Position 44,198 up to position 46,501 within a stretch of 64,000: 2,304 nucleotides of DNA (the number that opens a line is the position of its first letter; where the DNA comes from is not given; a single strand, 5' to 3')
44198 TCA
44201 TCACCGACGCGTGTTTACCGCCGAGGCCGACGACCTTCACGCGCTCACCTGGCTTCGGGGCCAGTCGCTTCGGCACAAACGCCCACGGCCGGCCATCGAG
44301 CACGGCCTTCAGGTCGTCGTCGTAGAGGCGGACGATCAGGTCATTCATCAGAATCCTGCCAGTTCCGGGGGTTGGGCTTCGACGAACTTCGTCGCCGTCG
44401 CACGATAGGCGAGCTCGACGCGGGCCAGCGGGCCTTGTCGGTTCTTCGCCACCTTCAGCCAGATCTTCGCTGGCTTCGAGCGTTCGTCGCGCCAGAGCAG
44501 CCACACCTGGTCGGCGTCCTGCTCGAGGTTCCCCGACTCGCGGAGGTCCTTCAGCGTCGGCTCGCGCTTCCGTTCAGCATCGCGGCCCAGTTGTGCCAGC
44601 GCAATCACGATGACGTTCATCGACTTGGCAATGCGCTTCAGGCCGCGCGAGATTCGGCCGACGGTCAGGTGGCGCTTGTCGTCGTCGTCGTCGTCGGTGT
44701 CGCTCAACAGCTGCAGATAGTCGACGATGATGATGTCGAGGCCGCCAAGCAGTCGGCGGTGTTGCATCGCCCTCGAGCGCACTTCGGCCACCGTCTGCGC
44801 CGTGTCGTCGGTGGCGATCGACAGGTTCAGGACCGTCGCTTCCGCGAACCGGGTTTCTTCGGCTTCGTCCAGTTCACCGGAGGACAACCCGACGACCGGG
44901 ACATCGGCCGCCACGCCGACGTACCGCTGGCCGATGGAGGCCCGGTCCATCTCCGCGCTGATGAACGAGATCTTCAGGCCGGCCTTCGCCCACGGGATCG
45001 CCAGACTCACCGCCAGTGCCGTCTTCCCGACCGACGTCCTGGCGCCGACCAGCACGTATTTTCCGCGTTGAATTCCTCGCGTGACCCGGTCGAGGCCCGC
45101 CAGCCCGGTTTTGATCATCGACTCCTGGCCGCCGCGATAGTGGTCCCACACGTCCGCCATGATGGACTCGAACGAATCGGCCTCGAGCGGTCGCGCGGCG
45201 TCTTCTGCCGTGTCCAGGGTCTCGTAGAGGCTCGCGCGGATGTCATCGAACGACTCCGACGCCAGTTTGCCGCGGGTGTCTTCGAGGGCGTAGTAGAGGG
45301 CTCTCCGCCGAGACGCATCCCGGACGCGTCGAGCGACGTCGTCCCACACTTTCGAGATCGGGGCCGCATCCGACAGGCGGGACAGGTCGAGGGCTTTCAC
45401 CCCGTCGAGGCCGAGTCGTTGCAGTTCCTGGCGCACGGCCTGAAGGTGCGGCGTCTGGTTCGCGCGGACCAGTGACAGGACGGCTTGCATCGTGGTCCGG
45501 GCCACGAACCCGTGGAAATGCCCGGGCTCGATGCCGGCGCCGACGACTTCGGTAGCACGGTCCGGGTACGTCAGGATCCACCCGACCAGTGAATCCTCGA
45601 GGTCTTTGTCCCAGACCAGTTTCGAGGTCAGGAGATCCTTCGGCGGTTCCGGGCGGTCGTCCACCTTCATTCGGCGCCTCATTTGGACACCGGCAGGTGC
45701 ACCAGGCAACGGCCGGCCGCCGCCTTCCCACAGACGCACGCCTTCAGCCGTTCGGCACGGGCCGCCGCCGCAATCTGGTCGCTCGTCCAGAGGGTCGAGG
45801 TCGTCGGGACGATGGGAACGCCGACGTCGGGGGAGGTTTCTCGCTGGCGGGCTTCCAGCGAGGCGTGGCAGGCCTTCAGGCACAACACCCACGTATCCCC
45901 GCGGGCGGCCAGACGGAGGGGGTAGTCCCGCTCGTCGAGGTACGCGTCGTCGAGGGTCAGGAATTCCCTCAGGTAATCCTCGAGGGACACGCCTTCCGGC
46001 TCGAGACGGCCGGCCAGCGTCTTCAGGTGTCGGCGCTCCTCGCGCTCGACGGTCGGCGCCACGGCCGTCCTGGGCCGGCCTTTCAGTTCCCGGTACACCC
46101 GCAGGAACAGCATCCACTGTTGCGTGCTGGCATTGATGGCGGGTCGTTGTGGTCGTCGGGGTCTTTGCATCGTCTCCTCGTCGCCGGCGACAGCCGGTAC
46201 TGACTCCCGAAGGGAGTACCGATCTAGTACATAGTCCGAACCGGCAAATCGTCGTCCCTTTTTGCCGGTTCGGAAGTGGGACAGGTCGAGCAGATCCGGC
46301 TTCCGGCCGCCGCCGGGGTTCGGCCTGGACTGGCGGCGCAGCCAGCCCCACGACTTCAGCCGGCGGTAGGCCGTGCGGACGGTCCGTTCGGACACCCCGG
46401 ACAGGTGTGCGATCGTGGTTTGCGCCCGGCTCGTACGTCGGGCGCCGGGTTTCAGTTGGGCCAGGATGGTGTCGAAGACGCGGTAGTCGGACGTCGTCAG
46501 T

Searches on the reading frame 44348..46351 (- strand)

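Call 19: search_protein_families(library=phrogs, proteins=[window:44348-46351:-], max_evalue=0.00001)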
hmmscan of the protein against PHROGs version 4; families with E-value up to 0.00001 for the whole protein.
window:44348-46351:- (667 aa): 4 families
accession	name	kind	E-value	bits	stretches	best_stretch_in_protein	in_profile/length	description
phrog_19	-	DNA, RNA and nucleotide metabolism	1.4e-77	263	1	248-644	160-565/621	DnaB-like replicative helicase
phrog_239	-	DNA, RNA and nucleotide metabolism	7.1e-36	125.4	1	378-661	304-601/801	DNA primase/helicase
phrog_243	-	DNA, RNA and nucleotide metabolism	3e-29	102.8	1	417-659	22-268/273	DnaB-like replicative helicase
phrog_11530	-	unknown function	9.5e-27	95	1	514-650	9-149/184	-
